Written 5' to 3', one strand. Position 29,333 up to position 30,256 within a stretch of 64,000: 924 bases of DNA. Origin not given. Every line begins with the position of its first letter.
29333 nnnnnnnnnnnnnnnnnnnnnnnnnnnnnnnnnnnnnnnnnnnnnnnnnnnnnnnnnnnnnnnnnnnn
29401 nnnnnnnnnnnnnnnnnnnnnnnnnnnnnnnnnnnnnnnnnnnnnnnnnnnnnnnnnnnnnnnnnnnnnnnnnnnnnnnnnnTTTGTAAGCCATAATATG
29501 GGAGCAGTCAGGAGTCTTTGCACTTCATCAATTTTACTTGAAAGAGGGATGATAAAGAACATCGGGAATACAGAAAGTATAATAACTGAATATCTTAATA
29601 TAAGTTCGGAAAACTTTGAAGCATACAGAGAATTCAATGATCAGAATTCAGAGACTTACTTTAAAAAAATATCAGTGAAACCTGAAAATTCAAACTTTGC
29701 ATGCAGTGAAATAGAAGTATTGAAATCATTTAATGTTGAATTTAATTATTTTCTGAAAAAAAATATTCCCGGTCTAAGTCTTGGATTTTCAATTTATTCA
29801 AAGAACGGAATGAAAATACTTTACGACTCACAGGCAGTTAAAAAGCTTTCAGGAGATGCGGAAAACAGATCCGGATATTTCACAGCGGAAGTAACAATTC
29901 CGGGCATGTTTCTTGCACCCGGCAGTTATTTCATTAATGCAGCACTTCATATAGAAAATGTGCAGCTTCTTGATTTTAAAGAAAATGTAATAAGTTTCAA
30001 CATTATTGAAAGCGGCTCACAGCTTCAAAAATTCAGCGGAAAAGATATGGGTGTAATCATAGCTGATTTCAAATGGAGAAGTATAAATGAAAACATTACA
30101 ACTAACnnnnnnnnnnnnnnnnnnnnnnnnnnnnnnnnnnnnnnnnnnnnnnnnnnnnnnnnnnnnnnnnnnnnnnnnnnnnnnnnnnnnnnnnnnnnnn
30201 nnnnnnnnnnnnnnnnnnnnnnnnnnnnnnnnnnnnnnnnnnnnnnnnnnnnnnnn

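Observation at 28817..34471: Each extra Wzt sits directly upstream of a different candidate chain-capping enzyme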

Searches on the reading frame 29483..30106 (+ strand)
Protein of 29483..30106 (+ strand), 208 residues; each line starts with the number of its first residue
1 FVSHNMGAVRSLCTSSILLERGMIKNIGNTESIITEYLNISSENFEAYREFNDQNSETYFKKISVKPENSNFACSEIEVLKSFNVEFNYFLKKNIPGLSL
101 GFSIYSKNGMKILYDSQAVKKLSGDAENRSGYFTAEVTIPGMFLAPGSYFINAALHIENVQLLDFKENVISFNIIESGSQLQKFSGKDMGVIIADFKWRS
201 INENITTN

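Call 68: search_solved_structures(query=window:29483-30106:+, max_evalue=1, show_alignments=3)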
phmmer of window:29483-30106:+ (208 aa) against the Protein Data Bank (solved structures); distinct sequences matched with E-value up to 1: 7.
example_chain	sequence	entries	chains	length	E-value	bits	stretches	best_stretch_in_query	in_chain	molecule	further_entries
8dku_A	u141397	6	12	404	1.2e-06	31.7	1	1-186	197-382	ABC transporter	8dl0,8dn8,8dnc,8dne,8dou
7k2t_A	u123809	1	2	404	1.2e-06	31.7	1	1-186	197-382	ABC transporter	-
6jbh_A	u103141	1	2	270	0.001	22.1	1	1-68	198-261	TarH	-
9cfl_B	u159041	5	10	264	0.0021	21.1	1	1-41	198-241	Teichoic acids export ATP-binding protein TagH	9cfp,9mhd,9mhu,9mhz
6amx_A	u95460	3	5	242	0.013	18.4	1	1-40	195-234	ABC transporter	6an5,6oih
6m96_A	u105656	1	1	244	0.014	18.4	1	1-40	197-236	ABC transporter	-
8s7v_K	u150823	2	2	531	0.9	12.5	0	3-46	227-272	Glycine betaine/carnitine/choline transport ATP-binding protein OpuCA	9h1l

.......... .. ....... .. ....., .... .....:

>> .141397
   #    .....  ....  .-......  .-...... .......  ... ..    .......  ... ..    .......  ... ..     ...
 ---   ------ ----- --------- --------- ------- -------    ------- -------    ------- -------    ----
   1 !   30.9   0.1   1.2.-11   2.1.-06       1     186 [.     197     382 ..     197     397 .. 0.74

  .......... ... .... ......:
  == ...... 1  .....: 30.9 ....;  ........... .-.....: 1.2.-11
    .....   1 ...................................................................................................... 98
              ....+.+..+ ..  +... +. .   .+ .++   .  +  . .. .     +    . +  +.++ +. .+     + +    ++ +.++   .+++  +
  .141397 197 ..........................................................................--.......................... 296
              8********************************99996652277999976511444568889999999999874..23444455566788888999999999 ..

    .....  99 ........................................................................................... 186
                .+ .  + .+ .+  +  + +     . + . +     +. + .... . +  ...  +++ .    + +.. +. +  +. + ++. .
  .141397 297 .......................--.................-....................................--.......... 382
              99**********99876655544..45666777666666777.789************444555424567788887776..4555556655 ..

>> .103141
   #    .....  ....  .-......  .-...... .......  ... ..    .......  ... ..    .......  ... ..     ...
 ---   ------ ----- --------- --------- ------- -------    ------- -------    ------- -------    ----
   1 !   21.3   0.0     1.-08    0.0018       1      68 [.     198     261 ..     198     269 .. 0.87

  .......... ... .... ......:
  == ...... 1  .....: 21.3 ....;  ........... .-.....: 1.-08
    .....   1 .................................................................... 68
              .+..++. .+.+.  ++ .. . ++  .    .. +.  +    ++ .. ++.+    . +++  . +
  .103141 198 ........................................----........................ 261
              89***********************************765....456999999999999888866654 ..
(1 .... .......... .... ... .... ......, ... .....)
